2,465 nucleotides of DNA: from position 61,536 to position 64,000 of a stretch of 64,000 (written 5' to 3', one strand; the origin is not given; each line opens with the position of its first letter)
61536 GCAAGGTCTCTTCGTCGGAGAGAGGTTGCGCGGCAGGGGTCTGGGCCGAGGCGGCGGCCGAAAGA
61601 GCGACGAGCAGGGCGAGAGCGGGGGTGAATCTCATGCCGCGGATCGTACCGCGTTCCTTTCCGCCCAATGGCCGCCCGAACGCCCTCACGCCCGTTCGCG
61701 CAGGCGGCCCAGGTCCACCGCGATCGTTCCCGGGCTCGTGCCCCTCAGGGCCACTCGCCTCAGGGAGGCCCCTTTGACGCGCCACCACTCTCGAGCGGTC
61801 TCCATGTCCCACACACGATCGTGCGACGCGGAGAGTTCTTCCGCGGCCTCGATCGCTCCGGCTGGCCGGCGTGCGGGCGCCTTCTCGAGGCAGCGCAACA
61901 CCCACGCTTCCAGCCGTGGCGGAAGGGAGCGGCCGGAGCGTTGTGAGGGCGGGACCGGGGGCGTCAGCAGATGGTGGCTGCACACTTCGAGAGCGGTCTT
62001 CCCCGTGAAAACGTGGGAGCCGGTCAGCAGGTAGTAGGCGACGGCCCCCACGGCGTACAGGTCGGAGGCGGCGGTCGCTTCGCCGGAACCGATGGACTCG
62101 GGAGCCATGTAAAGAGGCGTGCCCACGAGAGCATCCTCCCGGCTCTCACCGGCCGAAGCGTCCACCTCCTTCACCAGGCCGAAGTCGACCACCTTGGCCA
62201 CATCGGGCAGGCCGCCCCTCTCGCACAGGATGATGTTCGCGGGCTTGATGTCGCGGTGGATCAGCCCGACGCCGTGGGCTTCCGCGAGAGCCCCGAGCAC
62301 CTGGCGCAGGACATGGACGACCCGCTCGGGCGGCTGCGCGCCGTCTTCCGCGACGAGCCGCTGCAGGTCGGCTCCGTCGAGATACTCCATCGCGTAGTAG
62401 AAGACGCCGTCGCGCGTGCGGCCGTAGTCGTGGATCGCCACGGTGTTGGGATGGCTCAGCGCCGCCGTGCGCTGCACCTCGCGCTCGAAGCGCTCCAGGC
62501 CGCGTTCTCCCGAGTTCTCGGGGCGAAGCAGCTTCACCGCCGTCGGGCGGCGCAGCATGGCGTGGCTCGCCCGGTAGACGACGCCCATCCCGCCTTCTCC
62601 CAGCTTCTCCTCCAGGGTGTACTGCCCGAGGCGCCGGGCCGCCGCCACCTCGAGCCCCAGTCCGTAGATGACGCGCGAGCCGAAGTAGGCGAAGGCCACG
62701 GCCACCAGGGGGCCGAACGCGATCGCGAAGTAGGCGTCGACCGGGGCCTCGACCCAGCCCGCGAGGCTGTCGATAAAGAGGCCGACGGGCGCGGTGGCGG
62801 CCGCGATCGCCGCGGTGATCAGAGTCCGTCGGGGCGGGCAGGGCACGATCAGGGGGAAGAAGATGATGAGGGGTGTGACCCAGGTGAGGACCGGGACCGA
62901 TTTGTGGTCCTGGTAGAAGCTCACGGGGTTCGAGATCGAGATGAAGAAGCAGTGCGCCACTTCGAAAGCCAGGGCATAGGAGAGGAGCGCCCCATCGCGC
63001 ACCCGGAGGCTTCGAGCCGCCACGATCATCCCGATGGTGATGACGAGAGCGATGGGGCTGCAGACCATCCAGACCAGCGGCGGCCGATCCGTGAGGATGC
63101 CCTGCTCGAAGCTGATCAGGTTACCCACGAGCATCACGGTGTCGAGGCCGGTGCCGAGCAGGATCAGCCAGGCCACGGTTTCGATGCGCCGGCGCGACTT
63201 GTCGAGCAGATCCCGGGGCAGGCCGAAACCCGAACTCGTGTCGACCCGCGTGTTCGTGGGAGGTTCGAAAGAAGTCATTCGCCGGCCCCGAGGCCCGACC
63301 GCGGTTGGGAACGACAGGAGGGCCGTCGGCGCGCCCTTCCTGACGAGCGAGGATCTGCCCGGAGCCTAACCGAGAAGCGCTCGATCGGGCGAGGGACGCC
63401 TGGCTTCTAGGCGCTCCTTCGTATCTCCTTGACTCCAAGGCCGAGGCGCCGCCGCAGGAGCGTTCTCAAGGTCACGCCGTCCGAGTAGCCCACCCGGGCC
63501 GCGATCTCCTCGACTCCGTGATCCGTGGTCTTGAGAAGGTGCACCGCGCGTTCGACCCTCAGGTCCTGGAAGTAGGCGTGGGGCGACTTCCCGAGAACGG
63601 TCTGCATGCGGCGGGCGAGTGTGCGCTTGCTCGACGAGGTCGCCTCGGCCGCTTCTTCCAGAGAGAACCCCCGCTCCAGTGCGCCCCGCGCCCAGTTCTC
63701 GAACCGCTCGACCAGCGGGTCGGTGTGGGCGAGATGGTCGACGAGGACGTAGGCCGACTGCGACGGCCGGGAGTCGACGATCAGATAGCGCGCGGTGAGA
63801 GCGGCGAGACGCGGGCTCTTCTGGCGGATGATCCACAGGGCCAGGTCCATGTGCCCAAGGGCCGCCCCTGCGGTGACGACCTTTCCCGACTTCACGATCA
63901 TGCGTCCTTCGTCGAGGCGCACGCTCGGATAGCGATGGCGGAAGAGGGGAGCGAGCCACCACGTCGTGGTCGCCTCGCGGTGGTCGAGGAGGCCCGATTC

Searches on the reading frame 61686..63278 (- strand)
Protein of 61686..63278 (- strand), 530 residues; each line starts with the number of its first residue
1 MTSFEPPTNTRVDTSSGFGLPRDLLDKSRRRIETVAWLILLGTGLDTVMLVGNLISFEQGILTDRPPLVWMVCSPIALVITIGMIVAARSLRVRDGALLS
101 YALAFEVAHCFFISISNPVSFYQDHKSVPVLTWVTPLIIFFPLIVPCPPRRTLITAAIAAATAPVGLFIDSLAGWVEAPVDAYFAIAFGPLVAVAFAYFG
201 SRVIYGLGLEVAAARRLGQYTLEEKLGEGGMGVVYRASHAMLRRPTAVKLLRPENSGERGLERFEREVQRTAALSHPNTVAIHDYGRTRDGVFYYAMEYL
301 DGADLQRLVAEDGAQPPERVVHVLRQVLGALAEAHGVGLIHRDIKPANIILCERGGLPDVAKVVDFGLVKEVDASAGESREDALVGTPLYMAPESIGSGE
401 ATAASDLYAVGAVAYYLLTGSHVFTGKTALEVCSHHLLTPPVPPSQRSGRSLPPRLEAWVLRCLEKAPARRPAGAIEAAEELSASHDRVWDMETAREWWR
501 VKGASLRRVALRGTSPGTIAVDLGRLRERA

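Call 9: search_protein_families(library=pfam, proteins=[window:61686-63278:-], max_evalue=0.01)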
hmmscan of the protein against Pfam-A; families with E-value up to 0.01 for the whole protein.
window:61686-63278:- (530 aa): 3 families
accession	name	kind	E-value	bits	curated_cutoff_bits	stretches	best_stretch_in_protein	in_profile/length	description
PF00069.31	Pkinase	-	3.1e-44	151.8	31.7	1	220-473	1-253/263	Protein kinase domain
PF07714.23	PK_Tyr_Ser-Thr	-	6.1e-26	91.7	23.1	1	221-473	2-250/258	Protein tyrosine and serine/threonine kinase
PF17667.7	Pkinase_fungal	-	0.00014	21.2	24.1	1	317-404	285-373/387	Fungal protein kinase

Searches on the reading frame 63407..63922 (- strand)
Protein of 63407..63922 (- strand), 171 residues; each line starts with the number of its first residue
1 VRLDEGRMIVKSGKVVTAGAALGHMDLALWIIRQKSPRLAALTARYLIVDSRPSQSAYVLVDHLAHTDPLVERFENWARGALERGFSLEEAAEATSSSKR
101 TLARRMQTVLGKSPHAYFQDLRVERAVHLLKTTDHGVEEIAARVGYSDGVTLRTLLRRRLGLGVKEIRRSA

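Call 9: search_protein_families(library=pfam, proteins=[window:63407-63922:-], max_evalue=0.01)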
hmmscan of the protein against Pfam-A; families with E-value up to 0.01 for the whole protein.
window:63407-63922:- (171 aa): 2 families
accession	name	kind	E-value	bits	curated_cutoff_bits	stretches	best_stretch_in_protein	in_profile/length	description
PF12833.13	HTH_18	-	1.5e-17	64.1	33.6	1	92-169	2-79/80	Helix-turn-helix domain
PF00165.29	HTH_AraC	-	2.8e-07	31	26.6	1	85-119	8-42/42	Bacterial regulatory helix-turn-helix proteins, AraC family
